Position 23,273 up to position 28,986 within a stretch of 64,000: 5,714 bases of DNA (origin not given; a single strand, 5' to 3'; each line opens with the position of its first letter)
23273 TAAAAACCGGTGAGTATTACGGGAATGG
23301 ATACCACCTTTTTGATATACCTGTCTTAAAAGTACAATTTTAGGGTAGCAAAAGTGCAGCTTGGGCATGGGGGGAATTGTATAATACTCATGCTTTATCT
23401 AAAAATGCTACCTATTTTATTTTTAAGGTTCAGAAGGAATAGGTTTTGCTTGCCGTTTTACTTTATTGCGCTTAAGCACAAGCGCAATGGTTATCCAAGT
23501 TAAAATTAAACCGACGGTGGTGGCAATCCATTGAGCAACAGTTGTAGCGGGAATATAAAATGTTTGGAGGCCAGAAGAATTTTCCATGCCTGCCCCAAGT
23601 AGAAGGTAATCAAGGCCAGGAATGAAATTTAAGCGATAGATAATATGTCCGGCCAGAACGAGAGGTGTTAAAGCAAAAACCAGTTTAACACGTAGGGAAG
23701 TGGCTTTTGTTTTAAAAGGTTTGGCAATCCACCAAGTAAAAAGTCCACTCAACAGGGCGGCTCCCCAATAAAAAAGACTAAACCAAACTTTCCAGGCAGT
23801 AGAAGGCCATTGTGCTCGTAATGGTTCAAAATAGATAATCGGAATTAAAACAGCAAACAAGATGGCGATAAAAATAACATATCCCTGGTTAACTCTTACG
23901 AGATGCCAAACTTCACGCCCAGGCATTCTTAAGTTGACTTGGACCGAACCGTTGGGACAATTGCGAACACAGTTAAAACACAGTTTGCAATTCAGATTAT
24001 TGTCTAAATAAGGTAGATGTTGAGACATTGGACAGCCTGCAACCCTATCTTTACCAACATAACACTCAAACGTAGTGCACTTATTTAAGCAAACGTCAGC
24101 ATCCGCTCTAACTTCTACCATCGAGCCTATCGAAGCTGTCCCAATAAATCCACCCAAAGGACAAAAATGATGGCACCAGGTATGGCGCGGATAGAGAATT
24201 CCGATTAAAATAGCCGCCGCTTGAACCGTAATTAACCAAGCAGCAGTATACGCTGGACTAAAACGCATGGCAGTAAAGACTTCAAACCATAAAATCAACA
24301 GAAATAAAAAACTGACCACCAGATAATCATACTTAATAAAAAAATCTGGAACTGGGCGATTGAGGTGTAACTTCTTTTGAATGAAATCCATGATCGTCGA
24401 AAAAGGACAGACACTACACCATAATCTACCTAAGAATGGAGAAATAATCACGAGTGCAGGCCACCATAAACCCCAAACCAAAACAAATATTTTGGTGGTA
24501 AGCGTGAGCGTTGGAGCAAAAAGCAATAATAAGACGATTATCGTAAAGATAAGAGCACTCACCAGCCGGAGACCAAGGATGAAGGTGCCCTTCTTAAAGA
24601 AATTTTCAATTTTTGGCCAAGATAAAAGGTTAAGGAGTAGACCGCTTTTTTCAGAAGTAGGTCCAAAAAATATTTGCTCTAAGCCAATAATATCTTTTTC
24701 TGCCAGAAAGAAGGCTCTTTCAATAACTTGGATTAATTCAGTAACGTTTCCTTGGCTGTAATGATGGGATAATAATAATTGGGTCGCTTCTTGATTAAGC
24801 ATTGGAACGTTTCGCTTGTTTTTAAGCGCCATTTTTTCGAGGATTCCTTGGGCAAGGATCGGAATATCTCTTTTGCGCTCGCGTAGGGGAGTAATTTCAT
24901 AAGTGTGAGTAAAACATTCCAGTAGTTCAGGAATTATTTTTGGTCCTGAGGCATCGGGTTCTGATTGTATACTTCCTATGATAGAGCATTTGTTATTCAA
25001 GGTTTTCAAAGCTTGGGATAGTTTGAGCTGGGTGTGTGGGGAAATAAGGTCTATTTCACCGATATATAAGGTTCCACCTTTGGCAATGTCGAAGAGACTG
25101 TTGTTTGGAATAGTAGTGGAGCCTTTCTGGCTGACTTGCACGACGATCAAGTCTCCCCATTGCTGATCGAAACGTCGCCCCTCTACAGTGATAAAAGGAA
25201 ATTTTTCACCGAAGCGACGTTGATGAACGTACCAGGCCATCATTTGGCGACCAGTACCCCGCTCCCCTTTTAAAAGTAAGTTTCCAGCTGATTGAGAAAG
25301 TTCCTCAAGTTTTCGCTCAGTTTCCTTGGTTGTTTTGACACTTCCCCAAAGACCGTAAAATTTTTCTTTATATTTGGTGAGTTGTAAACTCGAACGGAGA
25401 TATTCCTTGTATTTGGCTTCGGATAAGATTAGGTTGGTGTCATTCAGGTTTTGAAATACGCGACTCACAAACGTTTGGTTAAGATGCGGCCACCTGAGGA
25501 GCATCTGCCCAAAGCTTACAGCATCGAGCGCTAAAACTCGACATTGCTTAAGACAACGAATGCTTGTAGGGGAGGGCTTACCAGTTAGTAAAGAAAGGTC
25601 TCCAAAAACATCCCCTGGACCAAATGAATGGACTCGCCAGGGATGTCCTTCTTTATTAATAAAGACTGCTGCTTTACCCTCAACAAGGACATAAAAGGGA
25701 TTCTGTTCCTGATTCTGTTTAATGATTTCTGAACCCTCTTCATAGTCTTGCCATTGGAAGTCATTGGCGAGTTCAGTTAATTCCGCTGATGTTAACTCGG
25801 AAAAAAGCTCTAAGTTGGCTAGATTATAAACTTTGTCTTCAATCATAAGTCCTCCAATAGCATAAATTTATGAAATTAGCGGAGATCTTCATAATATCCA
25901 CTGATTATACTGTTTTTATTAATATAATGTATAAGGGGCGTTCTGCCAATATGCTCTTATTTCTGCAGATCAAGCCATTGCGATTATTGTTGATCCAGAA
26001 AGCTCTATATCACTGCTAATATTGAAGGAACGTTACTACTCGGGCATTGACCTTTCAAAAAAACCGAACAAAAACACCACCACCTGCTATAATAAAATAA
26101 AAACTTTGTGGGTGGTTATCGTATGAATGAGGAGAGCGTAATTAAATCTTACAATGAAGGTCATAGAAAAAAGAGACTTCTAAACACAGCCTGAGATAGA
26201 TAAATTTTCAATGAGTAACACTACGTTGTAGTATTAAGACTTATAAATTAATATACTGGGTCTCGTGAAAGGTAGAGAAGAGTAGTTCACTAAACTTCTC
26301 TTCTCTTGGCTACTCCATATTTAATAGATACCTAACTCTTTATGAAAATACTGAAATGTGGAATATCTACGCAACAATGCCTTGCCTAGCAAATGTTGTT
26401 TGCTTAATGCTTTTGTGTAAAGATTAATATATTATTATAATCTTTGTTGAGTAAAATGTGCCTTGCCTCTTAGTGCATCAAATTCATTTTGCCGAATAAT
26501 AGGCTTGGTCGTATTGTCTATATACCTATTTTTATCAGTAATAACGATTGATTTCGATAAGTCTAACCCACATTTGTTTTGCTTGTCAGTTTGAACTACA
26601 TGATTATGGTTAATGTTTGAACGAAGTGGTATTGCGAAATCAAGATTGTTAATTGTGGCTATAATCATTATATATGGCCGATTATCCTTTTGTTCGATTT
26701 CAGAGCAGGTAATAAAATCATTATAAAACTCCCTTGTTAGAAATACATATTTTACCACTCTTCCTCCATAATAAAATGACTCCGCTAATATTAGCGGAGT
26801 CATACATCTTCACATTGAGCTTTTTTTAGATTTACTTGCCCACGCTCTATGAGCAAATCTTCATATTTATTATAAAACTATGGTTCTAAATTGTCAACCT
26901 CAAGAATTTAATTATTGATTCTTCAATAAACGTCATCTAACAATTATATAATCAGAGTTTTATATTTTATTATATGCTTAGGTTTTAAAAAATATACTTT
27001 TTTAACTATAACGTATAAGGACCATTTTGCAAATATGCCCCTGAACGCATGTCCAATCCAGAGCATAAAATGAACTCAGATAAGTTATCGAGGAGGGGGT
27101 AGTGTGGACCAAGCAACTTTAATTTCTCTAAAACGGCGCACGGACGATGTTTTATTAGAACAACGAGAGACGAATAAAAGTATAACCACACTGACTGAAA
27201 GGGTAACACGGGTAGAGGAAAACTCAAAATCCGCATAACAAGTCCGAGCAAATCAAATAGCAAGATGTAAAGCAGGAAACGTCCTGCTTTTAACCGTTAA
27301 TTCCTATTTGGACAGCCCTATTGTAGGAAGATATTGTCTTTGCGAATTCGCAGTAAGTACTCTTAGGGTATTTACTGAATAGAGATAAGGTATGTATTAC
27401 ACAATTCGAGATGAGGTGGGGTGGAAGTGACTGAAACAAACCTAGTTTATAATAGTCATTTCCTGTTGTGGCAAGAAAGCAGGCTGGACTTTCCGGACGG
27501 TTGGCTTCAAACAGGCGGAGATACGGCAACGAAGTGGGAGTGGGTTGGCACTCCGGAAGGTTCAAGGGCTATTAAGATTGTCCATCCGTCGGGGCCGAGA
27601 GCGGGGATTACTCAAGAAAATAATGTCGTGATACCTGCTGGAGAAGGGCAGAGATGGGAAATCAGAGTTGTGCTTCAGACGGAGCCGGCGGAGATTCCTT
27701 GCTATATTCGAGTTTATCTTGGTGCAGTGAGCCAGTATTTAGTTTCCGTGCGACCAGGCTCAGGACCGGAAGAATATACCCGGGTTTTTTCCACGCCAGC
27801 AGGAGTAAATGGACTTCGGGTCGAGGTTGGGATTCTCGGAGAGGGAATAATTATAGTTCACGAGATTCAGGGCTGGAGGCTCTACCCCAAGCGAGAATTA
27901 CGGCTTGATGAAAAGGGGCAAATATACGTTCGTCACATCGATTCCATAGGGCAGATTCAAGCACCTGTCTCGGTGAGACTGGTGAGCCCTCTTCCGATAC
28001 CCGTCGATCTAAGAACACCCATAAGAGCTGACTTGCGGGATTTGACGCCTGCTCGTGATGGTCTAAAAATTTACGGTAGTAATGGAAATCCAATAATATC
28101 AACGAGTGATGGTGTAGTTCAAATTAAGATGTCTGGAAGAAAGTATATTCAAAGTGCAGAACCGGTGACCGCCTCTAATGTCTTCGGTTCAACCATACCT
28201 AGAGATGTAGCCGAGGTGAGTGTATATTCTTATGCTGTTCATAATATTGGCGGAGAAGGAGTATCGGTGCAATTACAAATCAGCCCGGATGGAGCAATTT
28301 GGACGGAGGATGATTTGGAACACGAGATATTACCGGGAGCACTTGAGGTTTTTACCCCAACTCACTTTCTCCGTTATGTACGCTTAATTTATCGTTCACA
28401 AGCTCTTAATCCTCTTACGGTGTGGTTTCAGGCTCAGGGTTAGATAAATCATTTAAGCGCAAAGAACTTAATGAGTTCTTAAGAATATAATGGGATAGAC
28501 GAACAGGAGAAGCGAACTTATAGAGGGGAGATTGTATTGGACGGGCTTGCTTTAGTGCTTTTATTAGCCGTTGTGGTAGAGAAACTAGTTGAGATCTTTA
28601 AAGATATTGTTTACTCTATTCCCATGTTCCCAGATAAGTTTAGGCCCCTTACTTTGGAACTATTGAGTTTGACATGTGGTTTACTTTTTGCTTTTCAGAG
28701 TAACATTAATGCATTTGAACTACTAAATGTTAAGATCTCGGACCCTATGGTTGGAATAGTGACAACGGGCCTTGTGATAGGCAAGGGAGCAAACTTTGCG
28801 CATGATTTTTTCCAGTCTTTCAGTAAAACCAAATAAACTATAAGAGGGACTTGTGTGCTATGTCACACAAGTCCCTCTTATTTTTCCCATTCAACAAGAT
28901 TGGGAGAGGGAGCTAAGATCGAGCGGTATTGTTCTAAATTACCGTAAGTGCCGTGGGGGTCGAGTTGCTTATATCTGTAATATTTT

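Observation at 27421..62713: A ~35 kb mosaic island of soluble glycosyltransferases, nucleotide-sugar genes and uncharacterised structural proteins with no export machinery: probable mother-cell protein-glycosylation / spore-surface system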

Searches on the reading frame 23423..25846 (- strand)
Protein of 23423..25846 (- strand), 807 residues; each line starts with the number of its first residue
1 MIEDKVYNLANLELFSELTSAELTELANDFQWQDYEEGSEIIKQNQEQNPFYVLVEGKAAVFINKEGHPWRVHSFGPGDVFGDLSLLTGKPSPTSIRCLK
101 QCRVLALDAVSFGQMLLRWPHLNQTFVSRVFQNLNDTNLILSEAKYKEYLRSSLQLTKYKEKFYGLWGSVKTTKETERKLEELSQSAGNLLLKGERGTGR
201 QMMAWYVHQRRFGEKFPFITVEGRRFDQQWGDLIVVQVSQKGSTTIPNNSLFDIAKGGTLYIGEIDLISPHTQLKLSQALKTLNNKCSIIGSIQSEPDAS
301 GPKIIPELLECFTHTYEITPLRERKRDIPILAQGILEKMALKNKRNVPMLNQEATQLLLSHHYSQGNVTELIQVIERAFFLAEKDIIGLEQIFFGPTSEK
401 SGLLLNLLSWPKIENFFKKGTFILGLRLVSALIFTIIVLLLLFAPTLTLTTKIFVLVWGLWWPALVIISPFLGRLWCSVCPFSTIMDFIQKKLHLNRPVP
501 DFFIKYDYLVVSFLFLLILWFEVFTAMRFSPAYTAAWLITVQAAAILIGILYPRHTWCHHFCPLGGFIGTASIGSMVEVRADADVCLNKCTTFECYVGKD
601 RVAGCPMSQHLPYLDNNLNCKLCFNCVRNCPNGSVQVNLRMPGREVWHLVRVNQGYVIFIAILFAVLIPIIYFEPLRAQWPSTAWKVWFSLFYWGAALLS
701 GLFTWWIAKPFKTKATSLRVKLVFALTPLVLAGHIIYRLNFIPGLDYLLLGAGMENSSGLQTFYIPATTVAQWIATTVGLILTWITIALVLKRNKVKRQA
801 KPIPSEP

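Call 9: search_protein_families(library=pfam, proteins=[window:23423-25846:-], max_evalue=0.0001)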
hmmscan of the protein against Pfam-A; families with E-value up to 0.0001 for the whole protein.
window:23423-25846:- (807 aa): 5 families
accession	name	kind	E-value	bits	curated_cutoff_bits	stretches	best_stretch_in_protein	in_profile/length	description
PF00027.35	cNMP_binding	-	1.5e-16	60.6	27.5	1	33-116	2-86/89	Cyclic nucleotide-binding domain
PF25601.1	AAA_lid_14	-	2e-14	53.6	27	1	322-392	1-70/87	AAA+ ATPase lid domain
PF12801.12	Fer4_5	-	8e-10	39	22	1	455-499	2-47/48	4Fe-4S binding domain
PF00158.32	Sigma54_activat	-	1.5e-09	38.2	20.2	1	168-282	3-119/168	Sigma-54 interaction domain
PF14532.12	Sigma54_activ_2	-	9.3e-09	36.1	25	1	171-290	5-104/138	Sigma-54 interaction domain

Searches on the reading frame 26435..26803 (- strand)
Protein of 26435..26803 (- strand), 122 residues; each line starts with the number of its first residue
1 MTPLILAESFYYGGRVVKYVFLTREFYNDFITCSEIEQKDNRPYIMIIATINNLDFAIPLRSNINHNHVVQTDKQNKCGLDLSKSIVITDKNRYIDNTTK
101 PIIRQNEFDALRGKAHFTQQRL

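Call 9: search_protein_families(library=pfam, proteins=[window:26435-26803:-], max_evalue=0.0001)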
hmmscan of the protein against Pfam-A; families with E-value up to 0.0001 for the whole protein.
window:26435-26803:- (122 aa): 0 families

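Call 59: search_protein_families(library=pfam, proteins=[window:26435-26803:-], max_evalue=1)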
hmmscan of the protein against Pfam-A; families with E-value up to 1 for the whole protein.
window:26435-26803:- (122 aa): 2 families
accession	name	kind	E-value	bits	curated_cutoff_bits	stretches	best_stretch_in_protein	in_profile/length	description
PF13958.12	ToxN_toxin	-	0.014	16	25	1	36-71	26-60/159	Toxin ToxN, type III toxin-antitoxin system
PF24049.1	YOMG_N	-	0.041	14.3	27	1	33-69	9-45/89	YOMG N-terminal domain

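Call 90: search_protein_families(library=padloc, proteins=[window:26435-26803:-], max_evalue=0.001)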
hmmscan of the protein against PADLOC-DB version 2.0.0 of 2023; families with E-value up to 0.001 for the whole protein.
window:26435-26803:- (122 aa): 1 family
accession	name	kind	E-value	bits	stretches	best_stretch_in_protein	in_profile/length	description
PDLC02352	AbiQ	-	0.00088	17.6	1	38-74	24-59/160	AbiQ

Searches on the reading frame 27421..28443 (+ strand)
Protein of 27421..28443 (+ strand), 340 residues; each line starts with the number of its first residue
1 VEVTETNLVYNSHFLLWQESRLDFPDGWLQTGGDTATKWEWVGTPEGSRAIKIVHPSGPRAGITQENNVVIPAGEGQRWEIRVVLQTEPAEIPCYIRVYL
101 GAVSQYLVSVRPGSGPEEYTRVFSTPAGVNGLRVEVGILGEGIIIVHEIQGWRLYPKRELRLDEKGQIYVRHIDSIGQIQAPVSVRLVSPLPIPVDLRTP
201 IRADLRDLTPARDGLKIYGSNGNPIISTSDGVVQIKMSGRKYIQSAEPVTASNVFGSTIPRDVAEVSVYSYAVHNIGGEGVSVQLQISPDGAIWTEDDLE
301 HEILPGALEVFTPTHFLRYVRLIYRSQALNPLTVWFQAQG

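Call 5: search_protein_families(library=pfam, proteins=[window:27421-28443:+], max_evalue=0.01)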
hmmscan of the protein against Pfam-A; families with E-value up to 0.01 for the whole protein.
window:27421-28443:+ (340 aa): 1 family
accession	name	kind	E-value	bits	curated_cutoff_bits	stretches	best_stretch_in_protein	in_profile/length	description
PF19912.4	DUF6385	-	2.5e-26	91.9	26.8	1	262-339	1-81/82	Domain of unknown function (DUF6385)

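Call 36: search_protein_families(library=ncbifam, proteins=[window:27421-28443:+], max_evalue=0.1)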
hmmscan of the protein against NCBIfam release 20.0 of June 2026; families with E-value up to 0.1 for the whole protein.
window:27421-28443:+ (340 aa): 0 families

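Call 94: search_protein_families(library=phrogs, proteins=[window:27421-28443:+], max_evalue=0.01)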
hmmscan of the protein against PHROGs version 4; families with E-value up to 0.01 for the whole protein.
window:27421-28443:+ (340 aa): 0 families

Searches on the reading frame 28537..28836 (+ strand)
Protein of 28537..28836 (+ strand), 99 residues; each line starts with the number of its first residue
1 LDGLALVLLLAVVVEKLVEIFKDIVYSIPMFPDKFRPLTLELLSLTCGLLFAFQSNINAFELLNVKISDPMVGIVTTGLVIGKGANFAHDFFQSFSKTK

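Call 5: search_protein_families(library=pfam, proteins=[window:28537-28836:+], max_evalue=0.01)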
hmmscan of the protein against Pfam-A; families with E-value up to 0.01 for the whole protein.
window:28537-28836:+ (99 aa): 0 families

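Call 36: search_protein_families(library=ncbifam, proteins=[window:28537-28836:+], max_evalue=0.1)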
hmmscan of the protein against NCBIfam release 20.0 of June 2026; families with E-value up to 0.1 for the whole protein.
window:28537-28836:+ (99 aa): 0 families

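Call 59: search_protein_families(library=pfam, proteins=[window:28537-28836:+], max_evalue=1)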
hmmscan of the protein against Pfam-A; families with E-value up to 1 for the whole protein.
window:28537-28836:+ (99 aa): 0 families

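Call 90: search_protein_families(library=padloc, proteins=[window:28537-28836:+], max_evalue=0.001)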
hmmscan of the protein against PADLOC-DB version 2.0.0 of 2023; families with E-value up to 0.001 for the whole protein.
window:28537-28836:+ (99 aa): 0 families

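Call 94: search_protein_families(library=phrogs, proteins=[window:28537-28836:+], max_evalue=0.01)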
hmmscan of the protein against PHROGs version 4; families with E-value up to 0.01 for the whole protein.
window:28537-28836:+ (99 aa): 1 family
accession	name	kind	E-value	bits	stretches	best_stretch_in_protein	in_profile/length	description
phrog_20258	-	unknown function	1.4e-13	51.8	1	2-97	2-90/99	-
